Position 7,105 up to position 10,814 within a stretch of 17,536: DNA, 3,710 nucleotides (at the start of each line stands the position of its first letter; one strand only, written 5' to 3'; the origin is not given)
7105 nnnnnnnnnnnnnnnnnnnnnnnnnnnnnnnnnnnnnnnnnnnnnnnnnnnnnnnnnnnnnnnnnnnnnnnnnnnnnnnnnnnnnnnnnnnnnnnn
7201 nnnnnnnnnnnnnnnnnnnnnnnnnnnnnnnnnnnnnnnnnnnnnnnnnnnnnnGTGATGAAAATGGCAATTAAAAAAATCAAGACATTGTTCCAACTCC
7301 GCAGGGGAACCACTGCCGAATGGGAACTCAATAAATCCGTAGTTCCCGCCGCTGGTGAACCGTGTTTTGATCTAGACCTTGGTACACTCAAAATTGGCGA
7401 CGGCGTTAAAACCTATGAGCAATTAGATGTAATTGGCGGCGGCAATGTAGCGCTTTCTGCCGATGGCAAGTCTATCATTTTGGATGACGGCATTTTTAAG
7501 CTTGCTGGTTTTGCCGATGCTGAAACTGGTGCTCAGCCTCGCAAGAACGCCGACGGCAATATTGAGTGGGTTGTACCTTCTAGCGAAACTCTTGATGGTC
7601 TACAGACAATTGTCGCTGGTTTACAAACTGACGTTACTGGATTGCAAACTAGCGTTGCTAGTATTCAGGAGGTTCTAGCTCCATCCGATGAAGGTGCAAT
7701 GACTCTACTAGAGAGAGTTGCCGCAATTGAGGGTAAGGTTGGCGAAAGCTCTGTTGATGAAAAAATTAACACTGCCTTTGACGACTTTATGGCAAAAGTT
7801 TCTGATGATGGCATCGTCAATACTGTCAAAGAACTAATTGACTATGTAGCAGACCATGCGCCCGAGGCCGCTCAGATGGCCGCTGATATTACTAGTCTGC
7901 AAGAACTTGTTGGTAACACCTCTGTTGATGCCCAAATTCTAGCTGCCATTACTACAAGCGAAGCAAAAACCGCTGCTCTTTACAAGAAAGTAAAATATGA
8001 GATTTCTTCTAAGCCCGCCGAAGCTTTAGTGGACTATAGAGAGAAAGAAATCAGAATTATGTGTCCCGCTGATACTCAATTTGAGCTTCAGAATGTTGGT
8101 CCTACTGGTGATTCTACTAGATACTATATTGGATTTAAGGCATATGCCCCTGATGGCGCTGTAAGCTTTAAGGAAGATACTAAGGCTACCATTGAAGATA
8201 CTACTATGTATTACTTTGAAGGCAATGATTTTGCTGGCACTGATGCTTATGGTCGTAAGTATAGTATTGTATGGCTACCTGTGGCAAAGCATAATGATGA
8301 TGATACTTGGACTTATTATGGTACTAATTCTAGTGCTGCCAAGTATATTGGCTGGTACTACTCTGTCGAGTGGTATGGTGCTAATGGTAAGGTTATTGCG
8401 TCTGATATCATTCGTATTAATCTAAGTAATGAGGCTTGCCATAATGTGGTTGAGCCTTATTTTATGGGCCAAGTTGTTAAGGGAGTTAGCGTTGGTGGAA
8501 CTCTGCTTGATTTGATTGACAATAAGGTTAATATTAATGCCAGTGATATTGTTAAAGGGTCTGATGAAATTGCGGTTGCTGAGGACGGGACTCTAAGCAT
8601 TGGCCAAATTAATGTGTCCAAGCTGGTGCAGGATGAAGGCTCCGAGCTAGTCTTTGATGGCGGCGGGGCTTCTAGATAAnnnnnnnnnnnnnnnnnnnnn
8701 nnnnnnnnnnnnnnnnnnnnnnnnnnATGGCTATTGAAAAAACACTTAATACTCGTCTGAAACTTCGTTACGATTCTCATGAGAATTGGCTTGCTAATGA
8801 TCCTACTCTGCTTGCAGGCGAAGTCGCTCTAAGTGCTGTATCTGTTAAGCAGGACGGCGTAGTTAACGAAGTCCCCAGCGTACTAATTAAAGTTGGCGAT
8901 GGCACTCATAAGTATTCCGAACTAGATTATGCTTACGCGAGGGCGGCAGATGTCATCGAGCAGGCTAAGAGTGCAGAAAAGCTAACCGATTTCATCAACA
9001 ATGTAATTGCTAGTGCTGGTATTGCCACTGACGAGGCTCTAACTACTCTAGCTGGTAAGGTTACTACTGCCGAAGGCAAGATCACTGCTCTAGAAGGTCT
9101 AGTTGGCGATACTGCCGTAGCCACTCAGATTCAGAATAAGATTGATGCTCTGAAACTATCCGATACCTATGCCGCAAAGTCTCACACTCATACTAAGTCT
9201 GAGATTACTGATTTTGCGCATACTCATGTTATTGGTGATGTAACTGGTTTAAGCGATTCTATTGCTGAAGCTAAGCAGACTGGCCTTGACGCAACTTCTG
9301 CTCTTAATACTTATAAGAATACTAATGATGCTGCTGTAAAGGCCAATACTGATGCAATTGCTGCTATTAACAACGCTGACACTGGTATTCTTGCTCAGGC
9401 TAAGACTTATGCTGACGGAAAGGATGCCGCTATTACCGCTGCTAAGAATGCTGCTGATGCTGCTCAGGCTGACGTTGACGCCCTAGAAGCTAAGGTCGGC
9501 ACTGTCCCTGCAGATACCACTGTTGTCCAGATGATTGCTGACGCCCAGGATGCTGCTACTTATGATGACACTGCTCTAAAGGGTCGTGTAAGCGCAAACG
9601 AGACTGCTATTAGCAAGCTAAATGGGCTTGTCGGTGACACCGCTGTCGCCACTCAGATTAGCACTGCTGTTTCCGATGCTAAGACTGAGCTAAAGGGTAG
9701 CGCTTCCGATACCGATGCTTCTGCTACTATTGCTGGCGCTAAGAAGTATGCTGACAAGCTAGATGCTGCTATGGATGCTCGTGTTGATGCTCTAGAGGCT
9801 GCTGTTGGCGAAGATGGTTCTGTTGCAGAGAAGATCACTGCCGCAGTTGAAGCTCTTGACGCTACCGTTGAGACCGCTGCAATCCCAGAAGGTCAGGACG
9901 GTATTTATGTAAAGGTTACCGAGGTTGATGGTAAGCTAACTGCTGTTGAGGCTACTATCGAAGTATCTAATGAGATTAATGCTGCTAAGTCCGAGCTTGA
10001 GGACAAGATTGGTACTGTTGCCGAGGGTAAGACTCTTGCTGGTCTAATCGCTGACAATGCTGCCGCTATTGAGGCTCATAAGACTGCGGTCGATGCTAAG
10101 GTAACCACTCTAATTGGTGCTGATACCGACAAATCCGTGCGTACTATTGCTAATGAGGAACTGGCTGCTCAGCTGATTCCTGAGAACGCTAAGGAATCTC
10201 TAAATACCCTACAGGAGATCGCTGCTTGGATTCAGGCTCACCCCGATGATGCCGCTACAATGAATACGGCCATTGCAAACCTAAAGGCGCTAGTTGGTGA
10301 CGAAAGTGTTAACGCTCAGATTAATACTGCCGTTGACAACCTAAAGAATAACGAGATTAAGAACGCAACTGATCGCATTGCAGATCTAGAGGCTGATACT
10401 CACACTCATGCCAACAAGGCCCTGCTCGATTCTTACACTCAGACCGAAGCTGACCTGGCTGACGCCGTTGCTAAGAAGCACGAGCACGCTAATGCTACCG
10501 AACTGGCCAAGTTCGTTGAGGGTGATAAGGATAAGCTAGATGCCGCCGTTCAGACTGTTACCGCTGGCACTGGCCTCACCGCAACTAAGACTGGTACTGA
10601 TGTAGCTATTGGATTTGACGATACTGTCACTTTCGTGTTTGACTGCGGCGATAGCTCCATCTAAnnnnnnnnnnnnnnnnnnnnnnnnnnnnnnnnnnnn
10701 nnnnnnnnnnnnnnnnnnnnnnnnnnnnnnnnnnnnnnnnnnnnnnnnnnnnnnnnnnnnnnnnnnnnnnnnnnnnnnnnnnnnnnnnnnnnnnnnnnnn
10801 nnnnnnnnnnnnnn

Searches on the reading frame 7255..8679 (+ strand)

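Call 10: search_protein_families(library=pfam, proteins=[window:7255-8679:+], max_evalue=0.1)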
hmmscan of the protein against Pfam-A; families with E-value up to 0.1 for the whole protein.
window:7255-8679:+ (474 aa): 1 family
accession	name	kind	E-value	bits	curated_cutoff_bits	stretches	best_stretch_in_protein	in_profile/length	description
PF18454.7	Mtd_N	-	3.6e-13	49.6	26.3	1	14-51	2-36/37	Major tropism determinant N-terminal domain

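Call 11: search_protein_families(library=phrogs, proteins=[window:7255-8679:+], max_evalue=0.01)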
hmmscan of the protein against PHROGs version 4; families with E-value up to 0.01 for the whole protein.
window:7255-8679:+ (474 aa): 5 families
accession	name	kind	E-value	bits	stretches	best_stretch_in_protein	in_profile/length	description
phrog_23595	-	tail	5.5e-06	26.6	1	11-62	3-53/440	minor tail protein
phrog_21562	-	tail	0.00013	22.1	1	11-124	7-113/324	tail protein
phrog_6049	-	tail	0.0022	18.6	1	13-62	11-59/337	tail fiber protein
phrog_19976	-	tail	0.0042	17.6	1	12-66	9-68/256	tail assembly protein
phrog_27786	-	tail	0.0062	16.1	0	15-69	9-62/729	tail spike protein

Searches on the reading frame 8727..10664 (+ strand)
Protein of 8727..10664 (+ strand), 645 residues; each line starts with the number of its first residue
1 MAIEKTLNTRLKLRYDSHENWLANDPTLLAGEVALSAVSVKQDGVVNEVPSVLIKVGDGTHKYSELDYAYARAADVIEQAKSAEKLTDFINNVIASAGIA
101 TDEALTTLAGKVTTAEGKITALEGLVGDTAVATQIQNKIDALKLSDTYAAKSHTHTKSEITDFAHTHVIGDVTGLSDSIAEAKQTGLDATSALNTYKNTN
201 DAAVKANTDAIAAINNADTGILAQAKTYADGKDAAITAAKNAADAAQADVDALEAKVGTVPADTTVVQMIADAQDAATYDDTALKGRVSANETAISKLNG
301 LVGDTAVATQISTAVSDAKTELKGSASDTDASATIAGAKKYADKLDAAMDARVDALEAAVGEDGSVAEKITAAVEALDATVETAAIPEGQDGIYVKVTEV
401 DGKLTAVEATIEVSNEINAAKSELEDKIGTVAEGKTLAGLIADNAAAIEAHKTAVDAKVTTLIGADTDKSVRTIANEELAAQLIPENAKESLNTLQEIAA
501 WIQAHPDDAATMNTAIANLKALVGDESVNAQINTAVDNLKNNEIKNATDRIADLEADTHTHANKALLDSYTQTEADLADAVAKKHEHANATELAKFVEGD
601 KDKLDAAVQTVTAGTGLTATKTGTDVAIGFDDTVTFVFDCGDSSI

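Call 10: search_protein_families(library=pfam, proteins=[window:8727-10664:+], max_evalue=0.1)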
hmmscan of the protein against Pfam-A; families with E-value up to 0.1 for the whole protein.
window:8727-10664:+ (645 aa): 1 family
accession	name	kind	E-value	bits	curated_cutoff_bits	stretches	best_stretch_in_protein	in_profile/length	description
PF24525.1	TTC3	-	0.061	13.2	27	0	410-442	209-241/250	TTC3, helical domain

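Call 11: search_protein_families(library=phrogs, proteins=[window:8727-10664:+], max_evalue=0.01)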
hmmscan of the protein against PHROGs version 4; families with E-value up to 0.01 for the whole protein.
window:8727-10664:+ (645 aa): 1 family
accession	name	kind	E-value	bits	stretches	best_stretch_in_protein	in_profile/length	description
phrog_19976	-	tail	8.2e-05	23.2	1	8-76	7-67/256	tail assembly protein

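Call 51: search_protein_families(library=ncbifam, proteins=[window:8727-10664:+], max_evalue=0.01)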
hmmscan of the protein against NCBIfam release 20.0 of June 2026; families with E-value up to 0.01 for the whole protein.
window:8727-10664:+ (645 aa): 0 families
